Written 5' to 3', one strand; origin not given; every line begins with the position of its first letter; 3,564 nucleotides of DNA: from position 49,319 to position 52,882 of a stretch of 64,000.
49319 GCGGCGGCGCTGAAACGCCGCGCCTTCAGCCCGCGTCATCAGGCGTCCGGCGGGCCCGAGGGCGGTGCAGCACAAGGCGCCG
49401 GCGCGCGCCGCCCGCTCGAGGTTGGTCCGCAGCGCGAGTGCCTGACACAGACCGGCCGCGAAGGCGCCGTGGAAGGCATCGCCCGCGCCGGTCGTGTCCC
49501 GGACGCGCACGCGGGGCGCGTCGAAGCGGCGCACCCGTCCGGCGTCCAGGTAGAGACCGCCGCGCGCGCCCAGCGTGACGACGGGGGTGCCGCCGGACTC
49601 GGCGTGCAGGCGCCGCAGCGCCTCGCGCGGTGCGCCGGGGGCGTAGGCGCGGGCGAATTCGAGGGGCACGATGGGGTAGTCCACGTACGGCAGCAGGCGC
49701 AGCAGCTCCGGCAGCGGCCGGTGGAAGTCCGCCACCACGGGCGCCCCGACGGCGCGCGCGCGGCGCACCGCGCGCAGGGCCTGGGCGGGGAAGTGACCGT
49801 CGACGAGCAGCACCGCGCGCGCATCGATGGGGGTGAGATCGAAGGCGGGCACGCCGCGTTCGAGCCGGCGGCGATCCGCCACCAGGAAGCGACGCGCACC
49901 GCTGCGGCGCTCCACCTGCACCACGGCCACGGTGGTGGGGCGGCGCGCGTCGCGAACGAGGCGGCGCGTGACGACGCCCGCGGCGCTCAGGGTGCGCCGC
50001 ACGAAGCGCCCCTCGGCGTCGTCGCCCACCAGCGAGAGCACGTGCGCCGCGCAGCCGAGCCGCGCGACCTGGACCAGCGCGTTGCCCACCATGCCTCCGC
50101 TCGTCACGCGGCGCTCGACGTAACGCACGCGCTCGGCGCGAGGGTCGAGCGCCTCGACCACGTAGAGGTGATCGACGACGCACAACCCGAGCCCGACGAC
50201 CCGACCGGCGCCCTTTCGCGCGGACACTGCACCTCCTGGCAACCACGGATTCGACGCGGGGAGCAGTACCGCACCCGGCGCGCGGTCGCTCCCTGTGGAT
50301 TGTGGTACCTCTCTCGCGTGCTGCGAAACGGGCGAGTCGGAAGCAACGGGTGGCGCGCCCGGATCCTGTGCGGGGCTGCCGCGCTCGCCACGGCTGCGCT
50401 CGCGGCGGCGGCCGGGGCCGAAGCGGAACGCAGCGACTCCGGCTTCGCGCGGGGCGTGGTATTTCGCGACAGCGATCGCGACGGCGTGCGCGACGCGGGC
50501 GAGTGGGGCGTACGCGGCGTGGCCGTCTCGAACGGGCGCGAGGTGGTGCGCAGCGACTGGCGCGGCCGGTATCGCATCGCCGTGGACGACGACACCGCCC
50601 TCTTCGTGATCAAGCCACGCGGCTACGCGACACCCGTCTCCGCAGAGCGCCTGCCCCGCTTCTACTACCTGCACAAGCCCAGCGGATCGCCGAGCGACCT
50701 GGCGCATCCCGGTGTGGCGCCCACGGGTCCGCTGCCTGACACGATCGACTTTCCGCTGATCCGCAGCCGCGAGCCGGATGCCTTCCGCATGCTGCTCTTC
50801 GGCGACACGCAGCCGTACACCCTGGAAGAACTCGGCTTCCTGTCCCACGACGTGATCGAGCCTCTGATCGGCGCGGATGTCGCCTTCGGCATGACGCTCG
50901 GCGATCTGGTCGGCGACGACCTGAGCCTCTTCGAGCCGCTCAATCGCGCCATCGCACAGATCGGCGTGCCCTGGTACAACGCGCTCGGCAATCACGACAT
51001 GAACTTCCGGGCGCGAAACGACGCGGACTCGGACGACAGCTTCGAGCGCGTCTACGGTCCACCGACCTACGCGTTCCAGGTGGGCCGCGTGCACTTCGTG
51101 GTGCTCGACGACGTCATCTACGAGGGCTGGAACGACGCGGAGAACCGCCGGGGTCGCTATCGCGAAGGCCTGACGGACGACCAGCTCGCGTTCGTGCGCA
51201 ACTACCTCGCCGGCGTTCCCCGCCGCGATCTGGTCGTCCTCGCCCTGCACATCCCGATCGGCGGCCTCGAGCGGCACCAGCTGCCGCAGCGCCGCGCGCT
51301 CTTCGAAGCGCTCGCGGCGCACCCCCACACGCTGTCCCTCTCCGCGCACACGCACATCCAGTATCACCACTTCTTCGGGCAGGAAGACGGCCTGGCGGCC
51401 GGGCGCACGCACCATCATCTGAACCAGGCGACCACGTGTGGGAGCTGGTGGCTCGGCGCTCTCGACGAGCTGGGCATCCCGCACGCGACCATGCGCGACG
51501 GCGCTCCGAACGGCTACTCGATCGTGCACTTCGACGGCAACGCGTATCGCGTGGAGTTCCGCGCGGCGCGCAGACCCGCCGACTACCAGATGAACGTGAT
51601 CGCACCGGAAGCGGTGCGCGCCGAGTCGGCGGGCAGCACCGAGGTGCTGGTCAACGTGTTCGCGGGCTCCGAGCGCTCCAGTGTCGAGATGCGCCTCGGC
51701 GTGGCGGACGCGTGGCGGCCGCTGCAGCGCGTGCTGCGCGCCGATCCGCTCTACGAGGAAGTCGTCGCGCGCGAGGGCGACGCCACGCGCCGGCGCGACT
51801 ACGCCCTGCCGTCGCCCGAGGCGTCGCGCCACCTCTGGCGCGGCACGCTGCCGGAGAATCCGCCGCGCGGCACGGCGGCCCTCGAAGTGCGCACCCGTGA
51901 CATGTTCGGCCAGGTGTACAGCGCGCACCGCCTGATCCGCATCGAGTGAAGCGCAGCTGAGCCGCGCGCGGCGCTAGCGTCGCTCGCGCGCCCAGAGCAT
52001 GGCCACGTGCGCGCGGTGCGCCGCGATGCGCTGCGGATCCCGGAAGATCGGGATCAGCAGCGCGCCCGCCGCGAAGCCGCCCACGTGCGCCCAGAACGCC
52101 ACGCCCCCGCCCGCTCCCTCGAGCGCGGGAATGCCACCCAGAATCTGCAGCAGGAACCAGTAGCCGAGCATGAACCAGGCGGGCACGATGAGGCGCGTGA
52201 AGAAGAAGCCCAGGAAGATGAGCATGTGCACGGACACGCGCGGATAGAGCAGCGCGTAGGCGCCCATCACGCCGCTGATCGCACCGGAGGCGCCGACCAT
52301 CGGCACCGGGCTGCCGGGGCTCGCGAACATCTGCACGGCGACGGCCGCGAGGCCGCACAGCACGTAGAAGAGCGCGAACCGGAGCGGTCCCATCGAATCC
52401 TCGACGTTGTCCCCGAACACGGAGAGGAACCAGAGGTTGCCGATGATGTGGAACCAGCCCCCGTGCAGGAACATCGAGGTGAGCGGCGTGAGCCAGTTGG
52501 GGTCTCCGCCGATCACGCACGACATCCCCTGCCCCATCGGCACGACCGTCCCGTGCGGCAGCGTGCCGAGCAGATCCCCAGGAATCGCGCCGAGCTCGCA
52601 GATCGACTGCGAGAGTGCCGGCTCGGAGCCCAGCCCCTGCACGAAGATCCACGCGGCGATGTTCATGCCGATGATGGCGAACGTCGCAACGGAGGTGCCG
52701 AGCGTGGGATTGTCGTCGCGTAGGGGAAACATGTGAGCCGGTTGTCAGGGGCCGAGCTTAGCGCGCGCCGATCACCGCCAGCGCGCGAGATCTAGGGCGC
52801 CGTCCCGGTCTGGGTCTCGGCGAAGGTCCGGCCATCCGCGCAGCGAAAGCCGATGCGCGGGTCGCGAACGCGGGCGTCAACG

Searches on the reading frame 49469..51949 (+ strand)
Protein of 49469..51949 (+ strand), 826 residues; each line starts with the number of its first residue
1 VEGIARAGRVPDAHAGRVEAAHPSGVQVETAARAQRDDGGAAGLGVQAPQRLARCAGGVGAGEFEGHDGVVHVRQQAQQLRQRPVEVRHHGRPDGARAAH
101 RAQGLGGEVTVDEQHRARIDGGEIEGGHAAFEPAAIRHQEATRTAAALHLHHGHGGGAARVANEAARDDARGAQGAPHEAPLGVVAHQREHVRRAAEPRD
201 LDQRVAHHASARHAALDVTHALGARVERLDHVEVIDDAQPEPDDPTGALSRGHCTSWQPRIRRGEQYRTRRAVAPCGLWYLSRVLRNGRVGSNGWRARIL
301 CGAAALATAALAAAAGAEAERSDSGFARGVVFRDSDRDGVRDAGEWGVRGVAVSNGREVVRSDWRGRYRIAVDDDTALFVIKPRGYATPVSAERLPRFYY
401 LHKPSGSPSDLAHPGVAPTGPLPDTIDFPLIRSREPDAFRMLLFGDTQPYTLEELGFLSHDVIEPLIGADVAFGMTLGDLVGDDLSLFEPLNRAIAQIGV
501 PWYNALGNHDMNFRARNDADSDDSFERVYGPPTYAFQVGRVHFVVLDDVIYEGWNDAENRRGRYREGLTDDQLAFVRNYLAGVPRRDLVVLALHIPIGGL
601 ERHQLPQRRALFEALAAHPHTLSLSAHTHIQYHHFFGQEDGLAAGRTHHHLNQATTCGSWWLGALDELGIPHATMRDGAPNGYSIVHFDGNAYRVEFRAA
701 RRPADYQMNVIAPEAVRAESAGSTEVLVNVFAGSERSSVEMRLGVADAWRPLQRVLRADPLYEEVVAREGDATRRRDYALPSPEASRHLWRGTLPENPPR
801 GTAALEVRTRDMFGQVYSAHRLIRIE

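Call 45: search_protein_families(library=pfam, proteins=[window:49469-51949:+], max_evalue=0.00001)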
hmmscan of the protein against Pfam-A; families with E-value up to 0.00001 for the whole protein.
window:49469-51949:+ (826 aa): 2 families
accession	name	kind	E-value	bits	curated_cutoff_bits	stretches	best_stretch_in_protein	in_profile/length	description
PF16370.11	MetallophosC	-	6.7e-41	140.6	29.7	1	652-817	3-168/168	C terminal of Calcineurin-like phosphoesterase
PF16371.11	MetallophosN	-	1.9e-10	41.2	35.6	1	344-403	6-66/77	N terminal of Calcineurin-like phosphoesterase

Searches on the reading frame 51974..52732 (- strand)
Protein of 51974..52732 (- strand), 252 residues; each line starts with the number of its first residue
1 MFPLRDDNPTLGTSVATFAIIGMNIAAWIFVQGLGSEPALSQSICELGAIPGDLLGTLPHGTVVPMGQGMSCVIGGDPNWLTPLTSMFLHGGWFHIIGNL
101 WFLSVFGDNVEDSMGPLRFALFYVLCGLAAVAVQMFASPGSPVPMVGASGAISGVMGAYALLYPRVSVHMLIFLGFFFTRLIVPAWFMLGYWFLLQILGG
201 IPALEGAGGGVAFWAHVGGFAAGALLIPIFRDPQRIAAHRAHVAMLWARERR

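Call 45: search_protein_families(library=pfam, proteins=[window:51974-52732:-], max_evalue=0.00001)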
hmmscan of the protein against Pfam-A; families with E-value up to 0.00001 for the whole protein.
window:51974-52732:- (252 aa): 1 family
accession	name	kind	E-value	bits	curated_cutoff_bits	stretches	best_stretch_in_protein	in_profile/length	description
PF01694.28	Rhomboid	-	9e-33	113.9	22.6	1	80-230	4-140/143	Rhomboid domain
